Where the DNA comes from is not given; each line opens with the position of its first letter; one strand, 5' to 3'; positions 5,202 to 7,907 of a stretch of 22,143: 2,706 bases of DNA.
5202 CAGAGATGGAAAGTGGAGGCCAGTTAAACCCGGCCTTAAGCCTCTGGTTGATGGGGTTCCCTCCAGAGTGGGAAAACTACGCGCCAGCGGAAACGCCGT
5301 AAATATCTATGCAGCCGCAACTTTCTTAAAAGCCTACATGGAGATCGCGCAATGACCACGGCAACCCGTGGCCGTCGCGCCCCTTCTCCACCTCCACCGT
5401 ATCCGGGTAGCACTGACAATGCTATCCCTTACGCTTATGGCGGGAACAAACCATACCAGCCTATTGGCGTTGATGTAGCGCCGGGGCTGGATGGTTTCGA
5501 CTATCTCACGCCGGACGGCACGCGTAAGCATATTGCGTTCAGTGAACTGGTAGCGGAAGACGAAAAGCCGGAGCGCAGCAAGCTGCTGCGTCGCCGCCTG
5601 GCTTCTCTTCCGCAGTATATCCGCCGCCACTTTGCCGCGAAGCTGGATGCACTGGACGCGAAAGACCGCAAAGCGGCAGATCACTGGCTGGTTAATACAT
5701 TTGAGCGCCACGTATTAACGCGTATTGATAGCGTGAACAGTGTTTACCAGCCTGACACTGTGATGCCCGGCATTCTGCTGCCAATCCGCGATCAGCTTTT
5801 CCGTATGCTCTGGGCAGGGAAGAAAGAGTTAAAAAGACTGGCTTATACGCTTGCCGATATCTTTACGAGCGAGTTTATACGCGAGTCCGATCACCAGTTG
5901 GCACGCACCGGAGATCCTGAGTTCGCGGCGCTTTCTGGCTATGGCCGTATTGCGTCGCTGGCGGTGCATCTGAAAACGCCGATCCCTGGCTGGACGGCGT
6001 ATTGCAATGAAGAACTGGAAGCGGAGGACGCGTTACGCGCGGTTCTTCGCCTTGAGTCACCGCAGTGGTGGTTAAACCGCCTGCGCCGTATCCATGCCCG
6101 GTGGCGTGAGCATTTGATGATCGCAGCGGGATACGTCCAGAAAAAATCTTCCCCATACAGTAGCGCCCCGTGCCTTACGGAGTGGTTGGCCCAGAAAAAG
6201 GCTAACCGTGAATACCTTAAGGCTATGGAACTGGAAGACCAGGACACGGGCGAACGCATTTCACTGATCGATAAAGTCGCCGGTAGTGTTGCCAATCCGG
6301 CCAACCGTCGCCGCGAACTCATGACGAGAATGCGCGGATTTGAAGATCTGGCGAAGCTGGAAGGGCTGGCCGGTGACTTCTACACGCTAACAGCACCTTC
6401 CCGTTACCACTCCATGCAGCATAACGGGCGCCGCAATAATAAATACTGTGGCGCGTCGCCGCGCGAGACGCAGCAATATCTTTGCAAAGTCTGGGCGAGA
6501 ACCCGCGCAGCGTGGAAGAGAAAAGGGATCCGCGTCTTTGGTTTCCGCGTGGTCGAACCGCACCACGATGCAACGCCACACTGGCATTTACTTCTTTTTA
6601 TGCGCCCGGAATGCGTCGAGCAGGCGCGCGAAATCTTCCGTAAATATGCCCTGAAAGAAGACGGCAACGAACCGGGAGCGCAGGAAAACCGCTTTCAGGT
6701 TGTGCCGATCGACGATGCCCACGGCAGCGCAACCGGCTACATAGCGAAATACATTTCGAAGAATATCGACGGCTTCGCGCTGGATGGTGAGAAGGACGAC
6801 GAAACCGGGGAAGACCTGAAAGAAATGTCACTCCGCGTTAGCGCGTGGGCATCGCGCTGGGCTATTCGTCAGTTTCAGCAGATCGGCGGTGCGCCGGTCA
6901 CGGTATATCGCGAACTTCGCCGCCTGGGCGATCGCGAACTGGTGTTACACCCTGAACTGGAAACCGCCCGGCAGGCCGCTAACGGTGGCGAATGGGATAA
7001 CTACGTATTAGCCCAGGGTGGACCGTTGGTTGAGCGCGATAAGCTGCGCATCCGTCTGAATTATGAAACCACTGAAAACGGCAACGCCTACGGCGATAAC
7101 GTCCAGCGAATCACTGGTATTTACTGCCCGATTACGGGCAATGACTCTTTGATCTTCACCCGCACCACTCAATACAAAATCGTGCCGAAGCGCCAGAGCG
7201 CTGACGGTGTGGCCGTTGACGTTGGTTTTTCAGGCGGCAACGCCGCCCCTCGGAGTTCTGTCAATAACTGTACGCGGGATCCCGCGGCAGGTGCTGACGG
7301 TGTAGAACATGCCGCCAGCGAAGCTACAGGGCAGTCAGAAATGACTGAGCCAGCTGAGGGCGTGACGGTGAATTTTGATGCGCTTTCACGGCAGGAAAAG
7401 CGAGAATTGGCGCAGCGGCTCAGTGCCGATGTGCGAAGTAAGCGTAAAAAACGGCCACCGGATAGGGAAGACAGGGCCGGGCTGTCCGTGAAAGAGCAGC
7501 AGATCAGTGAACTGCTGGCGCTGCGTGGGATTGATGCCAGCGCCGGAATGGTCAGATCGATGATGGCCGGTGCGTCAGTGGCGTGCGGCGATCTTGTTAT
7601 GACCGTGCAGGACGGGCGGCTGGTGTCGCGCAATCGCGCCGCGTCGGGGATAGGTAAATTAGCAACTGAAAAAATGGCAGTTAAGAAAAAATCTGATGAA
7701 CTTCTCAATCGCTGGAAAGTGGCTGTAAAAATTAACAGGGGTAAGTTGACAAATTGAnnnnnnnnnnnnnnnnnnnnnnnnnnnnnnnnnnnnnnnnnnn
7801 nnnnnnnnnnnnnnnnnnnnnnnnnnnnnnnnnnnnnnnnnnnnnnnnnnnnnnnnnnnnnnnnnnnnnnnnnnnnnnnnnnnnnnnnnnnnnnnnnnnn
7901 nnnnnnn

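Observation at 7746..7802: Tandem 34-bp modules (TTGACA, 12 nt, TGCAC) straddling the end of gene A upstream of the cargo cassette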

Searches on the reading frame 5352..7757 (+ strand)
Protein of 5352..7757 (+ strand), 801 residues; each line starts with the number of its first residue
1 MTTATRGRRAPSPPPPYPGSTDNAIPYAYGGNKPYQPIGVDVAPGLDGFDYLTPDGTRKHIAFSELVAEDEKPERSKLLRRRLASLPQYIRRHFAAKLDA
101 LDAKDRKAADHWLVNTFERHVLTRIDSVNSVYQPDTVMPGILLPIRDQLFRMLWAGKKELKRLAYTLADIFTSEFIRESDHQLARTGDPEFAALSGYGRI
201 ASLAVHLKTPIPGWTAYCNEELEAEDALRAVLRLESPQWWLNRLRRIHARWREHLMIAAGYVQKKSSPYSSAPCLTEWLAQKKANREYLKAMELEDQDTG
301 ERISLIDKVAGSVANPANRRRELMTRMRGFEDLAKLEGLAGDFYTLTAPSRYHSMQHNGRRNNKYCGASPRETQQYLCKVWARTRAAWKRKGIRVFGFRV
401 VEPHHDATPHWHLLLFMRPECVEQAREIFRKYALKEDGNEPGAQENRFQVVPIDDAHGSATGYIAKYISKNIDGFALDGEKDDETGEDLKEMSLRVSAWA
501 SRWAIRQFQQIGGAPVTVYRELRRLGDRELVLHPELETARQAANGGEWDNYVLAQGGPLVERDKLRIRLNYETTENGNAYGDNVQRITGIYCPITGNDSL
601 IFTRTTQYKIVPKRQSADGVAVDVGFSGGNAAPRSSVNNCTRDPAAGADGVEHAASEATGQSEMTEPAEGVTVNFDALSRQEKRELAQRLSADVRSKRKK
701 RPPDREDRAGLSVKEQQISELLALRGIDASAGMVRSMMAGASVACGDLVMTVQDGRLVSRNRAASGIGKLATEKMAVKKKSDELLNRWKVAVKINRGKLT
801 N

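Call 8: search_protein_families(library=padloc, proteins=[window:5352-7757:+], max_evalue=0.01)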
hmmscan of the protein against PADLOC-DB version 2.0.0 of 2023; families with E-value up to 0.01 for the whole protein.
window:5352-7757:+ (801 aa): 0 families

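Call 9: search_protein_families(library=pfam, proteins=[window:5352-7757:+], max_evalue=0.01)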
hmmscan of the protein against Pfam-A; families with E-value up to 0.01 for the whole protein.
window:5352-7757:+ (801 aa): 2 families
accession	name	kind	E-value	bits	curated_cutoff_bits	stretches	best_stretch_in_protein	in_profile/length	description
PF05840.19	Phage_GPA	-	1.8e-105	353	31.4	1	159-474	2-320/321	Bacteriophage replication gene A protein (GPA)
PF23343.2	REP_ORF2-G2P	-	3.6e-07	30.8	27.8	1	345-471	5-98/99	Replication-associated protein ORF2/G2P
